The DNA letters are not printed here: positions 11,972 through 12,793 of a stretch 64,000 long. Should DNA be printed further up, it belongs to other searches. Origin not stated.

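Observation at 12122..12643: Cys-less phosphatase-fold protein coupled inside the folate operon (folE-folP-X-folB-folK)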

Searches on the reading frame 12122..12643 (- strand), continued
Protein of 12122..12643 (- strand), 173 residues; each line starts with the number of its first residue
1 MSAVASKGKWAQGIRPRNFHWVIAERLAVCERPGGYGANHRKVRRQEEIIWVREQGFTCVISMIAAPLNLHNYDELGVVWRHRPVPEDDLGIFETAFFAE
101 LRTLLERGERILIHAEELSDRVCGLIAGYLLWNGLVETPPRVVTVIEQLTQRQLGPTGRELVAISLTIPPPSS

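Call 22: search_protein_families(library=pfam, proteins=[L047:6559-7380:+, L047:7404-8408:-, L047:8473-11097:+, L047:4006-5073:+, L063:6527-7237:+, L063:3952-5907:+, L077:4518-5543:+, L077:2127-4169:+, L032:4063-5883:+], max_evalue=0.0001)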
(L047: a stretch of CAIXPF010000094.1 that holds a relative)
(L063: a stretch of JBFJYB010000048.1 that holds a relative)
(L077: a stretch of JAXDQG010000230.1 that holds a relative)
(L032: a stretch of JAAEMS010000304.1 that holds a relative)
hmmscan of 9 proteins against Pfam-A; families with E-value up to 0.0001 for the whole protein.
L047:6559-7380:+ (273 aa): 2 families
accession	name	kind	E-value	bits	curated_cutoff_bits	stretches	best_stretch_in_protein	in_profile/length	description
PF01149.29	Fapy_DNA_glyco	-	4.3e-29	102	25.5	1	1-113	1-117/117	Formamidopyrimidine-DNA glycosylase N-terminal domain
PF06831.19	H2TH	-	4.1e-23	81.6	34.7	1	130-217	1-90/93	Formamidopyrimidine-DNA glycosylase H2TH domain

L047:7404-8408:- (334 aa): 1 family
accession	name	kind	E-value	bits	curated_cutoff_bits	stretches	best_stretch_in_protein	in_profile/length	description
PF00348.22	polyprenyl_synt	-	8.1e-59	199.3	27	1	37-274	2-243/251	Polyprenyl synthetase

L047:8473-11097:+ (874 aa): 19 families
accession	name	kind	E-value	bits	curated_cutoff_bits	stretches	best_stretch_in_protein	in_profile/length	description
PF07724.20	AAA_2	-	2.6e-71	239.5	27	1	580-751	1-166/166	AAA domain (Cdc48 subfamily)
PF02861.25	Clp_N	-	2.1e-35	121.1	20.7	2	50-102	1-53/53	Clp amino terminal domain, pathogenicity island component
PF17871.7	AAA_lid_9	-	1.7e-34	118.2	22.8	1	387-489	1-103/104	AAA lid domain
PF00004.35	AAA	-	2.7e-23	83.3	21.2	2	249-361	2-110/131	ATPase family associated with various cellular activities (AAA)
PF10431.15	ClpB_D2-small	-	1.3e-22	80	21.9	1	757-837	1-81/81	C-terminal, D2-small domain, of ClpB protein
PF07728.20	AAA_5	-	7.6e-22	78.3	22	2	585-710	2-129/139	AAA domain (dynein-related subfamily)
PF13401.12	AAA_22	-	6.5e-11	43.1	27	0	583-679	6-109/130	AAA domain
PF13191.12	AAA_16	-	3.1e-10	41.2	32.6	1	226-272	2-51/167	AAA ATPase domain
PF00158.32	Sigma54_activat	-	3.4e-09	37.1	20.2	1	567-692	7-134/168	Sigma-54 interaction domain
PF05621.17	TniB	-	3.1e-08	33.7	22.4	1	236-384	26-185/189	Bacterial TniB protein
PF02151.25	UVR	-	9.3e-07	28.8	21.5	1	461-493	1-33/36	UvrB/uvrC motif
PF01695.23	IstB_IS21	-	2.1e-06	27.8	24.1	0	243-310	90-153/238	IstB-like ATP binding protein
PF20720.3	nSTAND3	-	3.1e-06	27.4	27.2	0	234-272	8-44/155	Novel STAND NTPase 3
PF03193.22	RsgA_GTPase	-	3.4e-06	27.4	30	0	215-268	76-129/174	RsgA GTPase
PF12775.13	AAA_7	-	7.2e-06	26.1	25.8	0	584-631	35-82/181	P-loop containing dynein motor region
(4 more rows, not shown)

L047:4006-5073:+ (355 aa): 1 family
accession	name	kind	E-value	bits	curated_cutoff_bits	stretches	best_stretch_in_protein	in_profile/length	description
PF10103.15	Zincin_2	-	1.7e-81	274.6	25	1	5-345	1-344/344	Zincin-like metallopeptidase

L063:6527-7237:+ (236 aa): 1 family
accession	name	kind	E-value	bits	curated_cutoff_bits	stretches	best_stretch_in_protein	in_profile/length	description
PF10728.14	DUF2520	-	1.6e-31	109.1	25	1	119-228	12-123/125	Domain of unknown function (DUF2520)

L063:3952-5907:+ (651 aa): 5 families
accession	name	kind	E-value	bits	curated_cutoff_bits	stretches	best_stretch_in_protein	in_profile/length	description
PF01434.24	Peptidase_M41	-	6.9e-72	241.8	29.9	1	412-600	2-191/191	Peptidase family M41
PF00004.35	AAA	-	5.4e-46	156.7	21.2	1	198-330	1-130/131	ATPase family associated with various cellular activities (AAA)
PF17862.7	AAA_lid_3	-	1.2e-15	57.2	27.2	1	354-396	2-44/45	AAA+ lid domain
PF06480.20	FtsH_ext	-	1.3e-09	38.6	25.5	1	16-93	7-93/103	FtsH Extracellular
PF07728.20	AAA_5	-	8.2e-05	23.1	22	0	197-317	1-135/139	AAA domain (dynein-related subfamily)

L077:4518-5543:+ (341 aa): 2 families
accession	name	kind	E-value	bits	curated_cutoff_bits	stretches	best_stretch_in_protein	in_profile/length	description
PF01149.29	Fapy_DNA_glyco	-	3.5e-27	95.8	25.5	1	75-185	2-117/117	Formamidopyrimidine-DNA glycosylase N-terminal domain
PF06831.19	H2TH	-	4.1e-23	81.6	34.7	1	202-289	1-90/93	Formamidopyrimidine-DNA glycosylase H2TH domain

L077:2127-4169:+ (680 aa): 5 families
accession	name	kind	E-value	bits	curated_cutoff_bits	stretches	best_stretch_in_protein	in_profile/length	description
PF01434.24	Peptidase_M41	-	6.9e-59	199.3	29.9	1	412-592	1-189/191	Peptidase family M41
PF00004.35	AAA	-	2.8e-44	151.2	21.2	1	199-331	1-130/131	ATPase family associated with various cellular activities (AAA)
PF17862.7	AAA_lid_3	-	8.5e-16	57.6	27.2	1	355-392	2-39/45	AAA+ lid domain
PF07728.20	AAA_5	-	6.8e-06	26.6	22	1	198-319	1-136/139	AAA domain (dynein-related subfamily)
PF13191.12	AAA_16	-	6e-05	24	32.6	0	193-223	21-51/167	AAA ATPase domain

L032:4063-5883:+ (606 aa): 6 families
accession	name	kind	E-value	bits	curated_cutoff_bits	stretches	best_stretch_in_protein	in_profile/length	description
PF01434.24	Peptidase_M41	-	2.6e-69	233.4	29.9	1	404-590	2-189/191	Peptidase family M41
PF00004.35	AAA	-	4.5e-47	160.2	21.2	1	190-322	1-130/131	ATPase family associated with various cellular activities (AAA)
PF17862.7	AAA_lid_3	-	9.6e-15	54.3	27.2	1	345-388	1-44/45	AAA+ lid domain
PF06480.20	FtsH_ext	-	1.1e-11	45.2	25.5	1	8-96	5-102/103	FtsH Extracellular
PF07728.20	AAA_5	-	2.9e-06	27.8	22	1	189-310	1-136/139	AAA domain (dynein-related subfamily)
PF13191.12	AAA_16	-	3.6e-05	24.7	32.6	0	180-241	17-85/167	AAA ATPase domain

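Call 24: find_encoding_contigs(protein=P0213, flank=6000, max_places=3)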
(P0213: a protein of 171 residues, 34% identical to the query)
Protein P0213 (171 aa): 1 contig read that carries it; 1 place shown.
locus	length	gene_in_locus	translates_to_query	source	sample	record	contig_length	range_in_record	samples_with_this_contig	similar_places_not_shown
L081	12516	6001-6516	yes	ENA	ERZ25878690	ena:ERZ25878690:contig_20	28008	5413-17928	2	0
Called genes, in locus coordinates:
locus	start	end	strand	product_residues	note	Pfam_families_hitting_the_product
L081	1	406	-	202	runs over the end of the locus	PF21176:RecR_HhH, PF01751:Toprim, PF13662:Toprim_4, PF21175:RecR_C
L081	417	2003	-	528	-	-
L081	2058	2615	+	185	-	PF04542:Sigma70_r2, PF22029:PhyR_sigma2 (weak), PF08281:Sigma70_r4_2, PF04545:Sigma70_r4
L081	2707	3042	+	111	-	-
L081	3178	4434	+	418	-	PF10103:Zincin_2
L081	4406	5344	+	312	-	PF01171:ATP_bind_3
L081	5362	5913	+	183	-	PF00156:Pribosyltran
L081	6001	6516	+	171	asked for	-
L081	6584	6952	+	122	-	PF02152:FolB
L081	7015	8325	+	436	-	PF01288:HPPK, PF02569:Pantoate_ligase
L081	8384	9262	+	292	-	PF02749:QRPTase_N, PF01729:QRPTase_C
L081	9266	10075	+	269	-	PF03309:Pan_kinase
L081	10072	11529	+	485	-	PF01336:tRNA_anti-codon, PF00152:tRNA-synt_2, PF01409:tRNA-synt_2d (faint)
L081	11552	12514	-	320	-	PF00348:polyprenyl_synt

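Call 25: find_encoding_contigs(protein=P0256, flank=6000, max_places=2)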
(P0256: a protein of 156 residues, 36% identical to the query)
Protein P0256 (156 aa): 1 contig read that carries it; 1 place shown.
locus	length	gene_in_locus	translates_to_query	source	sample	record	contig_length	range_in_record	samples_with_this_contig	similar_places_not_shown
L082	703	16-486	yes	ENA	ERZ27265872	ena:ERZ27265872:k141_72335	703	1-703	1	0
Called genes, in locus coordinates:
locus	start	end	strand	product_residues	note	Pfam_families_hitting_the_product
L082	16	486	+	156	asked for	-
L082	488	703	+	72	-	?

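Call 26: find_encoding_contigs(protein=P0243, flank=6000, max_places=2)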
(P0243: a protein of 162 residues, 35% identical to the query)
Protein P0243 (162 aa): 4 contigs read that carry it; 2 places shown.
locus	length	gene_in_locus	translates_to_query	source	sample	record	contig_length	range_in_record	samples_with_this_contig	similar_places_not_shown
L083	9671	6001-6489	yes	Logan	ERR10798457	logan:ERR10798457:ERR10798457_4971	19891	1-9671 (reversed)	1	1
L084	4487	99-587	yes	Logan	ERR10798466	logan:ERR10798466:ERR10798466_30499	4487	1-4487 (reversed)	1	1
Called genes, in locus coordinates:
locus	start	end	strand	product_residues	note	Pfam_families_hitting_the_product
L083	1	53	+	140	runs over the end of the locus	-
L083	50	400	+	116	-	-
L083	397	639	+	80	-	-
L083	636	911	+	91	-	-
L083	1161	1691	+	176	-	-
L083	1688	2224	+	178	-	PF07799:DUF1643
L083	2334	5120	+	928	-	PF04233:Phage_Mu_F (weak)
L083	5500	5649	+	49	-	-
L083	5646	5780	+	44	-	-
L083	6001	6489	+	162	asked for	-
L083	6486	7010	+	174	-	-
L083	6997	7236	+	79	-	PF11238:DUF3039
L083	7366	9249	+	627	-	-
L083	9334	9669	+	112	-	?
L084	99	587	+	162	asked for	-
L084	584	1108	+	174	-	-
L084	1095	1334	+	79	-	PF11238:DUF3039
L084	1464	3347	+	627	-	-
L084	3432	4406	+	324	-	-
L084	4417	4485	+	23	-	?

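Call 27: find_encoding_contigs(protein=P0268, flank=6000, max_places=2)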
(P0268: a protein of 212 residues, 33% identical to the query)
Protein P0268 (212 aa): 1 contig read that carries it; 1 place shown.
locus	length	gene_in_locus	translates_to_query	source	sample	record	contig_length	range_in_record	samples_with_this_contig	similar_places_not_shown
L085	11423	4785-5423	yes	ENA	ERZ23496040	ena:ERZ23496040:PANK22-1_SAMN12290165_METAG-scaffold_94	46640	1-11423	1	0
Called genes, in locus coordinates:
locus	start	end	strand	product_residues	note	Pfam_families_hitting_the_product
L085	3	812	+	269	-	?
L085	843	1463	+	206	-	PF04542:Sigma70_r2, PF22029:PhyR_sigma2, PF08281:Sigma70_r4_2, PF04545:Sigma70_r4 (weak)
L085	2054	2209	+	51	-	-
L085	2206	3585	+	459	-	PF10103:Zincin_2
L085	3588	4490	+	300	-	PF01171:ATP_bind_3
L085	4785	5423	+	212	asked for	-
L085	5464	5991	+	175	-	PF01288:HPPK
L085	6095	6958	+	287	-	PF02569:Pantoate_ligase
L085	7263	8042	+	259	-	PF02749:QRPTase_N, PF01729:QRPTase_C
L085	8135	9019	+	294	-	PF03309:Pan_kinase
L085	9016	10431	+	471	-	PF01336:tRNA_anti-codon, PF00152:tRNA-synt_2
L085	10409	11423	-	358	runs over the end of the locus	PF00348:polyprenyl_synt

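Call 32: search_solved_structures(query=A2, max_evalue=1, show_alignments=3)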
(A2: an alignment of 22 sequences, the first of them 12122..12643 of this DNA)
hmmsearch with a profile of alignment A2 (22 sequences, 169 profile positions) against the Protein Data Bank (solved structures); distinct sequences matched with E-value up to 1: 36.
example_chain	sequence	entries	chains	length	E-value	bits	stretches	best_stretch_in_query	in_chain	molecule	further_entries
25xa_A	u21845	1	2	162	1.1e-13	54.5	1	14-145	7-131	Dual specificity protein phosphatase family protein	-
9e9l_A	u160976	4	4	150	0.0013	21.8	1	50-130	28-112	ShufPTP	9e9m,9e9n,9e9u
1j4x_A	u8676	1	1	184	0.0019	21.3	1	48-141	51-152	DUAL SPECIFICITY PROTEIN PHOSPHATASE 3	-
5z5b_A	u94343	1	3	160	0.0042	20.1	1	50-129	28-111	Protein-tyrosine phosphatase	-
5z59_A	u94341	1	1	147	0.0053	19.8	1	50-113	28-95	Protein-tyrosine phosphatase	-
5z5a_A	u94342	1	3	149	0.0055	19.7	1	50-113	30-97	Protein-tyrosine phosphatase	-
3f81_A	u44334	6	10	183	0.0061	19.6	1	48-141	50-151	Dual specificity protein phosphatase 3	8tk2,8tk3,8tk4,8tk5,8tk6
1vhr_A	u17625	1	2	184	0.0062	19.5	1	48-141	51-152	HUMAN VH1-RELATED DUAL-SPECIFICITY PHOSPHATASE VHR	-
9dj9_A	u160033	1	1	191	0.0069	19.4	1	48-141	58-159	Dual specificity protein phosphatase 3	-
8to0_Fx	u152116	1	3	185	0.024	17.6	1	43-138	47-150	Dual specificity protein phosphatase 3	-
4erc_A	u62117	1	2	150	0.039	16.9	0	8-23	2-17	Dual specificity protein phosphatase 23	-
2img_A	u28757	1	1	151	0.041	16.9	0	8-23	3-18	Dual specificity protein phosphatase 23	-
1fpz_A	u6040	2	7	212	0.042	16.8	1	62-143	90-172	CYCLIN-DEPENDENT KINASE INHIBITOR 3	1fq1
1ohe_A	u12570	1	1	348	0.044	16.8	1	44-140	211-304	CDC14B2 PHOSPHATASE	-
5ncr_A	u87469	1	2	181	0.086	15.8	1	65-138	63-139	tyrosine phosphatase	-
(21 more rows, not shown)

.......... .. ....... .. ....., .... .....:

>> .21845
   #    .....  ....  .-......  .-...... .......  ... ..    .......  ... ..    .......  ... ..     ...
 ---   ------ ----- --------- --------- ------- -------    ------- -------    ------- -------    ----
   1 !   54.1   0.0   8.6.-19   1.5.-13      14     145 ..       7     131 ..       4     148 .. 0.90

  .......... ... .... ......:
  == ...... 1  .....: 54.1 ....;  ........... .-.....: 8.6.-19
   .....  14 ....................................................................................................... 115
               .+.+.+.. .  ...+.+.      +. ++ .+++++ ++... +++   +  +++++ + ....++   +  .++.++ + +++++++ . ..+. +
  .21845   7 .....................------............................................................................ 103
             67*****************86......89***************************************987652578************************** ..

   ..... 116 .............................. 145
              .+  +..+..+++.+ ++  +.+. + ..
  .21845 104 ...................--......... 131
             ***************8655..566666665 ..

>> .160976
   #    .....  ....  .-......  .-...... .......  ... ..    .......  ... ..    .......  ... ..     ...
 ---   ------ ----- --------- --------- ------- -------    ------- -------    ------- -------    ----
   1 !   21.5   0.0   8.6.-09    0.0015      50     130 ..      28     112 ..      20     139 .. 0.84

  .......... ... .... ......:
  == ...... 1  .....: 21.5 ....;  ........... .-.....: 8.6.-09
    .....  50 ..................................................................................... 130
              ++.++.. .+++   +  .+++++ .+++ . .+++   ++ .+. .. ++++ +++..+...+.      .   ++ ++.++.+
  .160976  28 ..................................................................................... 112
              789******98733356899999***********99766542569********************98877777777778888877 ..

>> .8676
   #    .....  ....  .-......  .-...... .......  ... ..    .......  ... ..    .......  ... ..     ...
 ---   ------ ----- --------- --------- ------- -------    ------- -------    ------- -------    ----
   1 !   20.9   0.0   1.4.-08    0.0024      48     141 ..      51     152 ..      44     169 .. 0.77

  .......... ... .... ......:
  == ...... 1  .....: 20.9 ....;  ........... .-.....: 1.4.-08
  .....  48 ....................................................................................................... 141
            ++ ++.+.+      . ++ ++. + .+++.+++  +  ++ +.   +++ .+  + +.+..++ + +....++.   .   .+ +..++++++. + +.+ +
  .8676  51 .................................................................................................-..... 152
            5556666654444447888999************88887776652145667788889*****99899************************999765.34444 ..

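Call 33: find_encoding_contigs(protein=P0189, flank=6000, max_places=2)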
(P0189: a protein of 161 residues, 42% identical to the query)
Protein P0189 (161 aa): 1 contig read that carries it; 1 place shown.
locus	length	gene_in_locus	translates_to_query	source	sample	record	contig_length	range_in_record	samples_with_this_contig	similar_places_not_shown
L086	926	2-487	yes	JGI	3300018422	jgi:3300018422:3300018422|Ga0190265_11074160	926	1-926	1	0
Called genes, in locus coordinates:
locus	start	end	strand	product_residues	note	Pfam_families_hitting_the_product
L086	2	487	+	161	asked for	?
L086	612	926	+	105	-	?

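Call 34: find_encoding_contigs(protein=P0206, flank=6000, max_places=2)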
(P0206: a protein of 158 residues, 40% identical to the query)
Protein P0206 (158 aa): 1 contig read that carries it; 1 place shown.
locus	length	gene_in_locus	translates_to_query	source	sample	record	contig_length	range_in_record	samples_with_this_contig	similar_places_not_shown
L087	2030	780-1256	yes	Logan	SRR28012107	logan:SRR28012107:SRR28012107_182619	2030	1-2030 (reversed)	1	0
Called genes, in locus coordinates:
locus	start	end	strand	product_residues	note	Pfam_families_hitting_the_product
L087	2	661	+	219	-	?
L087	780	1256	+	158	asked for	-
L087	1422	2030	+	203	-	?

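Call 35: find_encoding_contigs(protein=P0202, flank=6000, max_places=2)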
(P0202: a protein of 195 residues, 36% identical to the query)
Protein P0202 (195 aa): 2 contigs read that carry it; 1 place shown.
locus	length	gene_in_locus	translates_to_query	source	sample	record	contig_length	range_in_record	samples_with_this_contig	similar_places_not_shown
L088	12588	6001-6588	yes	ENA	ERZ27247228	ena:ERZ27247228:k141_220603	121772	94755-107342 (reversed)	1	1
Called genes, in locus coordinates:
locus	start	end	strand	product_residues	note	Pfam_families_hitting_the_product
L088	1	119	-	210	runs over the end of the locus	PF00156:Pribosyltran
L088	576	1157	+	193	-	PF04542:Sigma70_r2, PF08281:Sigma70_r4_2, PF04545:Sigma70_r4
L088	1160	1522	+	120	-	PF13490:zf-HC2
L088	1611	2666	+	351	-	PF10103:Zincin_2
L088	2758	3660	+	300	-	PF01171:ATP_bind_3, PF09179:TilS (weak)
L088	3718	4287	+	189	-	PF00156:Pribosyltran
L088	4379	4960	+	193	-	PF01227:GTP_cyclohydroI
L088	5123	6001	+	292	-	PF00809:Pterin_bind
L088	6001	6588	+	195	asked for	-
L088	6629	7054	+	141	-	PF02152:FolB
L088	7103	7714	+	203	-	PF01288:HPPK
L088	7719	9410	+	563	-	PF00890:FAD_binding_2, PF01266:DAO, PF01494:FAD_binding_3 (faint), PF01946:Thi4 (faint), PF03486:HI0933_like (faint), PF07992:Pyr_redox_2, PF13450:NAD_binding_8 (faint), PF02910:Succ_DH_flav_C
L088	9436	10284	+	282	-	PF02749:QRPTase_N, PF01729:QRPTase_C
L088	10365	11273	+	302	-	PF03309:Pan_kinase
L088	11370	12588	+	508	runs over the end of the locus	PF01336:tRNA_anti-codon, PF00152:tRNA-synt_2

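Call 36: find_related_loci(query=A2, collection=viral_contigs, flank=6000)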
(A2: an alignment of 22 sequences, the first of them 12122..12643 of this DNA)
Query A2 (173 aa) in viral_contigs; peptide patterns used: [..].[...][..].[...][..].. (x = any residue, [..] = any of these).
13 stretches matched a pattern, but none encodes a relative of the query by tblastn (E <= 1e-3).

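Call 43: find_encoding_contigs(protein=P0164, flank=4000, max_places=4)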
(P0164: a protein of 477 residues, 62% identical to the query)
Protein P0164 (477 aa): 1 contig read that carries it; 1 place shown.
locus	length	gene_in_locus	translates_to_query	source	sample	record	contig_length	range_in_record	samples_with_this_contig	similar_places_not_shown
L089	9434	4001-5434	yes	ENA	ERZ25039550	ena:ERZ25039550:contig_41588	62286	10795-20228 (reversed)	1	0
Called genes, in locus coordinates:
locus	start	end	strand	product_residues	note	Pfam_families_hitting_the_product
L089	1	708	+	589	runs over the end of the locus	PF10103:Zincin_2, PF01171:ATP_bind_3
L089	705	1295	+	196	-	PF00156:Pribosyltran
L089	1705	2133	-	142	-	-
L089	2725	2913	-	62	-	-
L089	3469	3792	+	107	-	PF01227:GTP_cyclohydroI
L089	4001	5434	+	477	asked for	PF00809:Pterin_bind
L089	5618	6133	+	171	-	PF00709:Adenylsucc_synt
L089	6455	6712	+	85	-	PF00709:Adenylsucc_synt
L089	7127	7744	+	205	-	PF01071:GARS_A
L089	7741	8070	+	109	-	PF02843:GARS_C, PF18603:LAL_C2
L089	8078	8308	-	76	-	-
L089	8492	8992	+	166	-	PF00206:Lyase_1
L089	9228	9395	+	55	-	PF10397:ADSL_C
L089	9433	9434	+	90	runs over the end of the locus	PF01259:SAICAR_synt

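Call 44: find_encoding_contigs(protein=P0260, flank=4000, max_places=4)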
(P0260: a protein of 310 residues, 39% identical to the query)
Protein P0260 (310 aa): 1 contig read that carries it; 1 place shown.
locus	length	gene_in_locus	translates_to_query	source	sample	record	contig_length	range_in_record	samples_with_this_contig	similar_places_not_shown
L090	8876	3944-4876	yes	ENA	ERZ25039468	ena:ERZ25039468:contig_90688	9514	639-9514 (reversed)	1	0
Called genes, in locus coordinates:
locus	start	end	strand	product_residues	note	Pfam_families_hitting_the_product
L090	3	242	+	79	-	?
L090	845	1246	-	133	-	-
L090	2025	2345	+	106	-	-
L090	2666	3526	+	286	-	PF00156:Pribosyltran (weak), PF01227:GTP_cyclohydroI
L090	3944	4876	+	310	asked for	-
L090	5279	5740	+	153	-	PF01288:HPPK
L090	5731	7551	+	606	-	PF10728:DUF2520, PF02569:Pantoate_ligase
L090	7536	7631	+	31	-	PF02261:Asp_decarbox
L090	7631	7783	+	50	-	PF02261:Asp_decarbox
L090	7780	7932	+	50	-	-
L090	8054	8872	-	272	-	-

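Call 50: search_protein_families(library=phrogs, proteins=[L083:1161-1691:+, L083:1688-2224:+, L083:2334-5120:+, L083:6001-6489:+, L083:6486-7010:+, L083:6997-7236:+, L083:7366-9249:+, L084:3432-4406:+, window:12122-12643:-], max_evalue=0.001)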
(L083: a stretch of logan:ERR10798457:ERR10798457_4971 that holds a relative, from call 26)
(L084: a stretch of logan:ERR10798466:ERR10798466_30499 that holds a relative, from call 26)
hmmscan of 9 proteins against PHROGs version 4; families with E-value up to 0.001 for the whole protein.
L083:1161-1691:+ (176 aa): 0 families

L083:1688-2224:+ (178 aa): 1 family
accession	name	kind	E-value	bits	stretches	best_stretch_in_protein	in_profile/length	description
phrog_3230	-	unknown function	8.9e-48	163.2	1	17-177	7-164/167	-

L083:2334-5120:+ (928 aa): 13 families
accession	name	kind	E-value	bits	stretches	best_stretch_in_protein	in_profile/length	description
phrog_859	-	head and packaging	1.4e-72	246.4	1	18-913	77-789/807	portal protein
phrog_21470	-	unknown function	3.5e-49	168.9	1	445-914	30-453/500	-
phrog_2468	-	head and packaging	5.3e-22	79.7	1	60-255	85-279/303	head morphogenesis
phrog_21406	-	unknown function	3.4e-21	75.5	2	173-246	278-350/1668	-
phrog_2662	-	head and packaging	2.7e-17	63.6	1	53-252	520-712/717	portal protein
phrog_29860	-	head and packaging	2e-15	57.8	1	722-898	61-229/405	virion structural protein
phrog_3517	-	head and packaging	3.4e-15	57.2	1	172-258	253-338/371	head morphogenesis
phrog_18402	-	head and packaging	2.6e-14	53.6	1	733-899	73-226/861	head maturation protease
phrog_6577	-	unknown function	2e-08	34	1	107-256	102-237/1066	-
phrog_18477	-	head and packaging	3.5e-08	33.6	1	174-250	223-300/760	head morphogenesis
phrog_34890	-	head and packaging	4.9e-07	29.4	1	165-250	224-308/679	head morphogenesis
phrog_324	-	head and packaging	2.9e-06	27.5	1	191-247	267-316/624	head morphogenesis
phrog_595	-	head and packaging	9.8e-06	26.1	1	107-253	172-302/513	head maturation protease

L083:6001-6489:+ (162 aa): 0 families

L083:6486-7010:+ (174 aa): 0 families

L083:6997-7236:+ (79 aa): 1 family
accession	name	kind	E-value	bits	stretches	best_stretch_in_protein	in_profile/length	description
phrog_8575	-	unknown function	4.5e-12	46.5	1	18-70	19-72/77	-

L083:7366-9249:+ (627 aa): 1 family
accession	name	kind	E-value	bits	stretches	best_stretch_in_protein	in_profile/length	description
phrog_777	-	head and packaging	7e-45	155.3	1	2-619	2-572/580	major head protein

L084:3432-4406:+ (324 aa): 1 family
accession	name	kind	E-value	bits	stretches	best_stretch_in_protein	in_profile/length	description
phrog_779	-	unknown function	4.5e-27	96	1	54-305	22-265/284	-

window:12122-12643:- (173 aa): 0 families
